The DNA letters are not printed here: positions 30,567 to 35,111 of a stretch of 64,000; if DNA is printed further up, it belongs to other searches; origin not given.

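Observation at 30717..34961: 1414-aa double activase-ATPase plus HgdB-like fusion wedged between mnmG and mnmE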

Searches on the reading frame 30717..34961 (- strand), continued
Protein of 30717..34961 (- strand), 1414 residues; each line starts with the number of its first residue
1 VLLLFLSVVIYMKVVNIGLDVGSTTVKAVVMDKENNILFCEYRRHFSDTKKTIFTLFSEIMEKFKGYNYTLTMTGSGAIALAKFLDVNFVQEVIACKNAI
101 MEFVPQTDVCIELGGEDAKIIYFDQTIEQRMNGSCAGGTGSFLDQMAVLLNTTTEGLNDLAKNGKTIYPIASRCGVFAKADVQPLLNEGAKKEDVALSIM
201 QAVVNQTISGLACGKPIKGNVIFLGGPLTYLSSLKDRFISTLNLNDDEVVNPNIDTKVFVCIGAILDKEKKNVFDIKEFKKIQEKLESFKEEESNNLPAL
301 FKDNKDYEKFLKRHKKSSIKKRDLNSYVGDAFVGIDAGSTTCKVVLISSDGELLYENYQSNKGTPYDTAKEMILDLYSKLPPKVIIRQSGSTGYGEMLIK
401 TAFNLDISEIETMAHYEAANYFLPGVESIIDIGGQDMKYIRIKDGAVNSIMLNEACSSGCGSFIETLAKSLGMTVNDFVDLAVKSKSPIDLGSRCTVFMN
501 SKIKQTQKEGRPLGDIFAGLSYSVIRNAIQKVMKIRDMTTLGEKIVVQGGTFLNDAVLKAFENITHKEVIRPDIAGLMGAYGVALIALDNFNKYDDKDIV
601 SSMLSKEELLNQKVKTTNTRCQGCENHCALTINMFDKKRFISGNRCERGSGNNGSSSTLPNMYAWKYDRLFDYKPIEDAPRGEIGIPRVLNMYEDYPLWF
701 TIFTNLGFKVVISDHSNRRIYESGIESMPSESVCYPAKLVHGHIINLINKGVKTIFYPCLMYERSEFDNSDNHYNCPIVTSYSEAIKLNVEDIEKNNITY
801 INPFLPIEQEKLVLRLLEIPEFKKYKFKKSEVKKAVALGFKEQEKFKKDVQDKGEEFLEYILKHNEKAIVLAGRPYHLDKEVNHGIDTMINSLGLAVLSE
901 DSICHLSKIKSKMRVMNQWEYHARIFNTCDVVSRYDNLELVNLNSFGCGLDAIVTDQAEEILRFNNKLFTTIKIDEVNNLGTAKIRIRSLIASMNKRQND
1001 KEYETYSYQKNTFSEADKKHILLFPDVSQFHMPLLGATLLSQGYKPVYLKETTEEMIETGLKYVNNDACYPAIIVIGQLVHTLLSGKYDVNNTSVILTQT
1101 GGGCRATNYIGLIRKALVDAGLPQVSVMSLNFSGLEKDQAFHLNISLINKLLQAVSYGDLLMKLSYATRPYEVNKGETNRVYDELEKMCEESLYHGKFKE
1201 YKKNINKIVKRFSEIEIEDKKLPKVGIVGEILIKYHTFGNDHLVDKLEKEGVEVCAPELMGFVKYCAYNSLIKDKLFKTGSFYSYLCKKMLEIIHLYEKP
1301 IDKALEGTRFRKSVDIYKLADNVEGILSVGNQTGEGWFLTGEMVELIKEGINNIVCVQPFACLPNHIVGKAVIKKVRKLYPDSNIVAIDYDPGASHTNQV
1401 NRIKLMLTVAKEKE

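Call 18: list_cluster_members(proteins=[P0001, P0002, P0015, P0021, P0028, P0031, P0058, P0075, P0091, P0120])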
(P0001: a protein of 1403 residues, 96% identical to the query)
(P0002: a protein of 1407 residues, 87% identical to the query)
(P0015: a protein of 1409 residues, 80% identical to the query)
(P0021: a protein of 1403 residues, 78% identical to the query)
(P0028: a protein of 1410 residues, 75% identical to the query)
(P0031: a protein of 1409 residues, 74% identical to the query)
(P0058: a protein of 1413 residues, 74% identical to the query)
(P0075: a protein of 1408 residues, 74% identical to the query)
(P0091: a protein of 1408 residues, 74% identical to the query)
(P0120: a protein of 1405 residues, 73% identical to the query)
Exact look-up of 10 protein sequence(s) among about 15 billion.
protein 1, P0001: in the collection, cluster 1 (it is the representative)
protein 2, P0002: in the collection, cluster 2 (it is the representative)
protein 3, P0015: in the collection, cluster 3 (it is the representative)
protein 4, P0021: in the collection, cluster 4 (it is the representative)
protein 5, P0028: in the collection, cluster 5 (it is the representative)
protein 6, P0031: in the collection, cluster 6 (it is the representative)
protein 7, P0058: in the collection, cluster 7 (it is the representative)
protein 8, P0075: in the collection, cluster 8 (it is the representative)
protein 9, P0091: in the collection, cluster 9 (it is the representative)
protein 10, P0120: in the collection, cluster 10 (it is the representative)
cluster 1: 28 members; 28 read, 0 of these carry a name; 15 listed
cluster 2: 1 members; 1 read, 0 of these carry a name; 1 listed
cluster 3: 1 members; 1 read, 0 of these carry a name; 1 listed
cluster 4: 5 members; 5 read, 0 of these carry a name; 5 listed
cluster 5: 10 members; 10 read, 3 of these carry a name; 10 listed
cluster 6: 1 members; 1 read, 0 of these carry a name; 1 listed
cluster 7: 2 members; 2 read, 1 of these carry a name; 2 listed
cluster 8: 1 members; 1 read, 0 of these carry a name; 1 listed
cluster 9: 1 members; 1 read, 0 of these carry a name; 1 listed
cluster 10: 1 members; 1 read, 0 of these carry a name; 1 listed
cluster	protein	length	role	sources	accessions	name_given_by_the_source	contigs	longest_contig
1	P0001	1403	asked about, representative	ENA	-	-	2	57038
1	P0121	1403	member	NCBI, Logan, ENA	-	-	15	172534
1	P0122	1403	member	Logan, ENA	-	-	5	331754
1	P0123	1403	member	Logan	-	-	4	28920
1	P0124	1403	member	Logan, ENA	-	-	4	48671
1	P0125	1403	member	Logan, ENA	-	-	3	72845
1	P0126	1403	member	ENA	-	-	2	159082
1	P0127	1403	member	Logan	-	-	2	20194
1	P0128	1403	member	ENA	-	-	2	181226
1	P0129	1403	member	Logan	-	-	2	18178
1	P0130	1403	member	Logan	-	-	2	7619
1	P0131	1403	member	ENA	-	-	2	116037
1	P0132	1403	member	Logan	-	-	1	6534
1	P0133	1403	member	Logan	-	-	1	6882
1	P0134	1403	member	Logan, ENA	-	-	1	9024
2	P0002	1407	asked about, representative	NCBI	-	-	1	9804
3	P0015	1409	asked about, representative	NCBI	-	-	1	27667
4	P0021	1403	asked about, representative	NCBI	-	-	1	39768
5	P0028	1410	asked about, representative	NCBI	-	-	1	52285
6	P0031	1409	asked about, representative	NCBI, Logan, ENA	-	-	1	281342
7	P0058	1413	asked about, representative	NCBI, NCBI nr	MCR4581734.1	MAG: 2-hydroxyacyl-CoA dehydratase [Bacilli bacterium] | 2-hydroxyacyl-CoA dehydratase [Bacilli bacterium]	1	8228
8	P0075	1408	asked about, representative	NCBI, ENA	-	-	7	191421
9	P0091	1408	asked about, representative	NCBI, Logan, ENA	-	-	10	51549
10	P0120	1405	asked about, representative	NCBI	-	-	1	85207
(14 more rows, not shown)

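Call 20: find_encoding_contigs(protein=P0031, flank=8000, max_places=3)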
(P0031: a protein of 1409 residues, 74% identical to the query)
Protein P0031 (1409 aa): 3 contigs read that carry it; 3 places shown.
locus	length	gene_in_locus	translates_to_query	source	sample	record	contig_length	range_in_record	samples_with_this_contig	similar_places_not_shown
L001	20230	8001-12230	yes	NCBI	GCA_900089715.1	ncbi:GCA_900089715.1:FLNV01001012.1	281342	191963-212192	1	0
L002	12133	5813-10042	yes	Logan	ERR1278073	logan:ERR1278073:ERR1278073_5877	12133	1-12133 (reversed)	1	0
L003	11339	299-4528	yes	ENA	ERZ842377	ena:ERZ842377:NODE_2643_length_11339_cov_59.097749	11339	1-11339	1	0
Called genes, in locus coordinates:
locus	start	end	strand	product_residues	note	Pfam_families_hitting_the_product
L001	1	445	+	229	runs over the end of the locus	PF12844:HTH_19, PF15731:MqsA_antitoxin (weak), PF01381:HTH_3, PF13443:HTH_26, PF22495:HTH_92 (weak)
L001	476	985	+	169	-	-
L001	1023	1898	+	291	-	PF17125:Methyltr_RsmF_N, PF22458:RsmF-B_ferredox, PF01189:Methyltr_RsmB-F, PF13847:Methyltransf_31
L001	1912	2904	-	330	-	PF00953:Glycos_transf_4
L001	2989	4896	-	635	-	PF03717:PBP_dimer, PF00905:Transpeptidase, PF03793:PASTA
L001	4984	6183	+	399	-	PF00768:Peptidase_S11, PF13354:Beta-lactamase2, PF07943:PBP5_C (weak)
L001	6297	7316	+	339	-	PF01098:FTSW_RODA_SPOVE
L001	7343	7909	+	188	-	PF02545:Maf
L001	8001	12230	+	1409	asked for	PF00480:ROK (faint), PF01548:DEDD_Tnp_IS110 (weak), PF01869:BcrAD_BadFG, PF09989:DUF2229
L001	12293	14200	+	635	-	-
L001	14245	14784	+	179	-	PF00210:Ferritin (faint), PF02915:Rubrerythrin, PF21349:RUBY_RBDX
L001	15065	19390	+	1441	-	PF05738:Cna_B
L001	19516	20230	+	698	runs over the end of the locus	PF01926:MMR_HSR1, PF02421:FeoB_N, PF09439:SRPRB (weak), PF17910:FeoB_Cyto, PF07670:Gate, PF07664:FeoB_C, PF07670:Gate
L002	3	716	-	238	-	?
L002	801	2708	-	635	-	PF03717:PBP_dimer, PF00905:Transpeptidase, PF03793:PASTA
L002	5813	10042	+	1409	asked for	PF00480:ROK (faint), PF01548:DEDD_Tnp_IS110 (weak), PF01869:BcrAD_BadFG, PF09989:DUF2229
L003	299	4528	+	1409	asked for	PF00480:ROK (faint), PF01548:DEDD_Tnp_IS110 (weak), PF01869:BcrAD_BadFG, PF09989:DUF2229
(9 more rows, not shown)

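Call 21: find_encoding_contigs(protein=P0066, flank=8000, max_places=3)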
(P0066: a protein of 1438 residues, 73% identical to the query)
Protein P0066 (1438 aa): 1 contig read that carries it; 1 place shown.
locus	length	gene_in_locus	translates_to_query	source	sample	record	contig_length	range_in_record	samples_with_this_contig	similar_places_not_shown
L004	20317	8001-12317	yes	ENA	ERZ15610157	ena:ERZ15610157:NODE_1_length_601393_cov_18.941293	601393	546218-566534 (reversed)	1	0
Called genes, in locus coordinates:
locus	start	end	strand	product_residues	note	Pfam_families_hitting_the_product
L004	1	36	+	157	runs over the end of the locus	PF01451:LMWPc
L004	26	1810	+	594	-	PF01541:GIY-YIG, PF27096:UvrC_M, PF22920:UvrC_RNaseH, PF08459:UvrC_RNaseH_dom, PF14520:HHH_5 (weak)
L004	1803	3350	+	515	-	PF28550:DUF8436, PF00890:FAD_binding_2 (faint), PF03486:HI0933_like (weak), PF07992:Pyr_redox_2 (faint), PF13738:Pyr_redox_3 (faint), PF21688:FAD-depend_C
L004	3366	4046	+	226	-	PF02223:Thymidylate_kin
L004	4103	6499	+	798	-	-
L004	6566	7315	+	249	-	-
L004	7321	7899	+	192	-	PF02545:Maf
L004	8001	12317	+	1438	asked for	PF00480:ROK (faint), PF01548:DEDD_Tnp_IS110 (weak), PF01869:BcrAD_BadFG, PF09989:DUF2229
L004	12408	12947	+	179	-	PF00210:Ferritin (faint), PF02915:Rubrerythrin, PF21349:RUBY_RBDX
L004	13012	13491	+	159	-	PF13302:Acetyltransf_3, PF00583:Acetyltransf_1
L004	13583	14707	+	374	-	-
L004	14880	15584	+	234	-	PF00696:AA_kinase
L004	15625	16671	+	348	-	PF02547:Queuosine_synth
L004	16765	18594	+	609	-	PF01183:Glyco_hydro_25 (faint), PF01476:LysM (weak)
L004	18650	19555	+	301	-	PF00056:Ldh_1_N, PF02866:Ldh_1_C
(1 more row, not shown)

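Call 22: find_encoding_contigs(protein=P0006, flank=8000, max_places=3)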
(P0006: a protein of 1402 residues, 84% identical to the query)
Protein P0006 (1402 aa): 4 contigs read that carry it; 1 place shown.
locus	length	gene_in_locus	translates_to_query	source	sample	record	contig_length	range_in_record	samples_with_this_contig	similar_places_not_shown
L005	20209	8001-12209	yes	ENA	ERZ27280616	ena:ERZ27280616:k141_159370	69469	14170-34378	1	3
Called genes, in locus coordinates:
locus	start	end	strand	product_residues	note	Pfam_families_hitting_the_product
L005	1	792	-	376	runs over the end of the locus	PF00712:DNA_pol3_beta, PF02767:DNA_pol3_beta_2, PF02768:DNA_pol3_beta_3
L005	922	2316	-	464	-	PF11638:DnaA_N, PF01695:IstB_IS21 (weak), PF00308:Bac_DnaA, PF13401:AAA_22 (faint), PF08299:Bac_DnaA_C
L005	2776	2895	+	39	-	PF00468:Ribosomal_L34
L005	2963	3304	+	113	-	PF00825:Ribonuclease_P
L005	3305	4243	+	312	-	PF02096:60KD_IMP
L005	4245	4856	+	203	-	PF14804:Jag_N (weak), PF13083:KH_KhpA-B (weak), PF01424:R3H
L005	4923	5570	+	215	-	-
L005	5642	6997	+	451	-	PF10396:TrmE_N, PF12631:MnmE_helical, PF00350:Dynamin_N (faint), PF01926:MMR_HSR1, PF02421:FeoB_N, PF04548:AIG1 (weak)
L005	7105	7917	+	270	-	-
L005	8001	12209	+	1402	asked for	PF01548:DEDD_Tnp_IS110 (weak), PF01869:BcrAD_BadFG, PF09989:DUF2229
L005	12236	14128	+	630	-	PF00890:FAD_binding_2 (faint), PF01134:GIDA, PF12831:FAD_oxidored (faint), PF21680:GIDA_C_1st, PF13932:SAM_GIDA_C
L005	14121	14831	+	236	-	PF02527:GidB, PF13847:Methyltransf_31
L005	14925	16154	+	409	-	PF02195:ParB_N, PF17762:HTH_ParB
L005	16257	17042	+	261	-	PF00142:Fer4_NifH, PF00448:SRP54 (faint), PF01656:CbiA, PF02374:ArsA_ATPase, PF06564:CBP_BcsQ, PF09140:MipZ (weak), PF10609:ParA, PF13614:AAA_31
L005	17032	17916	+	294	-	PF02195:ParB_N, PF17762:HTH_ParB, PF23552:ParB_C (faint)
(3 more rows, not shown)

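Call 27: search_dna_similar(query=window:30717-34928:-, collection=plasmids, mode=protein, max_rows=30)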
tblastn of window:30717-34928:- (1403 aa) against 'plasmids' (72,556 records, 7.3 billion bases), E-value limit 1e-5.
Records with a match: 37; places in all: 47; records where one place covers at least 80% of the query: 11.
Best place of each record, by identity: <60% 37.
By first word of the organism name: Escherichia 10; Klebsiella 4; Listeria 2; Fusobacterium 2; Sphingopyxis 2; Providencia 2; Proteus 2; Acetoanaerobium 1; Collinsella 1; Subdoligranulum 1; and 10 more.
By predicted mobility (MOB-suite, as given by PLSDB): non-mobilizable 30; mobilizable 4; conjugative 3.
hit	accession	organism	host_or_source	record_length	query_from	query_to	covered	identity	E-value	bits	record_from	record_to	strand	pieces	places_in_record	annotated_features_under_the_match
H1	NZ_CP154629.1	Acetoanaerobium noterae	cell culture,Sludge of a digestion ...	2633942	2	1401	100%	51.9%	0e+0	1508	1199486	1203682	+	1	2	none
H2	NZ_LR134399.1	Listeria monocytogenes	Homo sapiens,Vein blood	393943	2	1402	100%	48.5%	0e+0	1410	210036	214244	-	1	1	2-hydroxyacyl-CoA dehydratase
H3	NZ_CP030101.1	Listeria monocytogenes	Environment,water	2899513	2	1402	100%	48.4%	0e+0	1408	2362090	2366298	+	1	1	none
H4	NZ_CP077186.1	Fusobacterium animalis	Homo sapiens,resected colorectal tumor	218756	6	1400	98%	47.2%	0e+0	1232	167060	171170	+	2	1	acyl-CoA dehydratase activase | 2-hydroxyacyl-CoA dehydratase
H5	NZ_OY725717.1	Collinsella aerofaciens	-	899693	4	1401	100%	46.2%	0e+0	1349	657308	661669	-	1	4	2-hydroxyacyl-CoA dehydratase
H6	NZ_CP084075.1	Fusobacterium vincentii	-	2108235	6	1400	98%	46.8%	0e+0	1220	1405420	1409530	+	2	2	none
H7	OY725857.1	Subdoligranulum variabile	-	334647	4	1402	100%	45.3%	0e+0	1188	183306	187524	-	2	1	none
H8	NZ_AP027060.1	Haliovirga abyssi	-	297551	6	1401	100%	37.5%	0e+0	852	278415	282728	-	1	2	acyl-CoA dehydratase activase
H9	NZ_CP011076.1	Brevibacillus laterosporus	Oryza sativa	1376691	6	1401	98%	27.4%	3e-107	497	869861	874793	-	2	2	none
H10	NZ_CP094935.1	Paraclostridium bifermentans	Homo sapiens,feces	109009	6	1318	94%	26.8%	2e-89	330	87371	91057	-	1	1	acyl-CoA dehydratase activase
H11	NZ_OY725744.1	Monoglobus pectinilyticus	-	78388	6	1353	85%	26.4%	8e-36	401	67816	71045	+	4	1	2-hydroxyacyl-CoA dehydratase | acyl-CoA dehydratase activase | acyl-CoA dehydratase activase-related protein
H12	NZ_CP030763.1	Rhizobium leguminosarum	Genomic DNA from Bacterial pure culture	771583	3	677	39%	27.2%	4e-20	176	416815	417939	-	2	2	acyl-CoA dehydratase activase (x2) | bile acid:sodium symporter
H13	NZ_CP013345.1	Sphingopyxis macrogoltabida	whole organism,activated sludge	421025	1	653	41%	26.0%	7e-16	171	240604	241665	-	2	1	acyl-CoA dehydratase activase | hypothetical protein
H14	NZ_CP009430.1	Sphingopyxis macrogoltabida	soil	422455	1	653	41%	26.0%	7e-16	171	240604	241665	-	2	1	acyl-CoA dehydratase activase | hypothetical protein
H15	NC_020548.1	Azoarcus sp. KH32C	-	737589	3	569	37%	28.5%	3e-17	175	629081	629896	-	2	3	2-hydroxyacyl-CoA dehydratase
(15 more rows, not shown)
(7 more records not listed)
